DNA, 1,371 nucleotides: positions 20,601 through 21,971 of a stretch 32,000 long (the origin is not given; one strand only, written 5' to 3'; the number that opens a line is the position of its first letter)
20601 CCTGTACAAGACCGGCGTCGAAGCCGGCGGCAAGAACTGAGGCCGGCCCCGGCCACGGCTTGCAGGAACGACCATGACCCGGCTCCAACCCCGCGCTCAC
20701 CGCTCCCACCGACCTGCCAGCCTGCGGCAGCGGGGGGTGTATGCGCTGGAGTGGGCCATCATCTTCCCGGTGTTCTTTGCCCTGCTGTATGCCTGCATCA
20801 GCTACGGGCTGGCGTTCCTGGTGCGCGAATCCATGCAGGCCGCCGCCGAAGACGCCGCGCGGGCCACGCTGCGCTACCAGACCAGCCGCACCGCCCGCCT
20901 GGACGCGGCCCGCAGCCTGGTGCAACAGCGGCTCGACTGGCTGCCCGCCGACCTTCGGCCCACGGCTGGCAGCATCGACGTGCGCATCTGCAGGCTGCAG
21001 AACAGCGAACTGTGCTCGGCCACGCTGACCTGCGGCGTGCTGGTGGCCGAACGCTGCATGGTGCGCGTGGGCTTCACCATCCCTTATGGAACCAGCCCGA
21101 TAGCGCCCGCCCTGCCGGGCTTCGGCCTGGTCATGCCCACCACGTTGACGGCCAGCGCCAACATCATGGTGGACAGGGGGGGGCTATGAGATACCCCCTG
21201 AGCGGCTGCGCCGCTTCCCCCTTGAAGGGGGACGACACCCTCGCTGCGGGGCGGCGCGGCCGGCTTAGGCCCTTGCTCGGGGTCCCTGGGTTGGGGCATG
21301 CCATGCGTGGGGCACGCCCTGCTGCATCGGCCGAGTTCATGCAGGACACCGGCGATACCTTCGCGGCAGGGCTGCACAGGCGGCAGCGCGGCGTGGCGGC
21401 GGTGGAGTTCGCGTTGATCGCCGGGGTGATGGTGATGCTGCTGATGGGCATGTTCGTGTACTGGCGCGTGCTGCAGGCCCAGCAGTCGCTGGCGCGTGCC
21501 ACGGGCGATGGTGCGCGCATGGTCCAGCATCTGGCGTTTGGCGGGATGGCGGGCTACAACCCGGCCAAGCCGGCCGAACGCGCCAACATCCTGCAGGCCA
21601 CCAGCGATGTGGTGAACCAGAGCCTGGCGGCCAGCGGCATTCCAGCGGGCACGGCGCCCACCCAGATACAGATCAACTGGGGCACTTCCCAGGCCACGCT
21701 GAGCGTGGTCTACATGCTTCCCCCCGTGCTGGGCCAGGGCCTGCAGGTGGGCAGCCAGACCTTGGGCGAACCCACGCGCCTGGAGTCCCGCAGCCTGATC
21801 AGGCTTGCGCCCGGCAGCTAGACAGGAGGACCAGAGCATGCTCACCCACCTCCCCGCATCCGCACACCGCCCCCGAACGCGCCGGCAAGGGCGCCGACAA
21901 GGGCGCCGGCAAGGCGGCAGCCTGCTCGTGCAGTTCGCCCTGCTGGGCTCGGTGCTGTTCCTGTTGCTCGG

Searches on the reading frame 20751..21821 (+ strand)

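Call 90: search_protein_families(library=pfam, proteins=[window:20751-21821:+], max_evalue=0.0001)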
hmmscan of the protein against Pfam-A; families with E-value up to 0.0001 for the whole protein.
window:20751-21821:+ (356 aa): 1 family
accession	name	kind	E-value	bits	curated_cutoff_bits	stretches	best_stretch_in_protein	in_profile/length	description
PF07811.17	TadE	-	8e-11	42.3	22.9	1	214-256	1-43/43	TadE-like protein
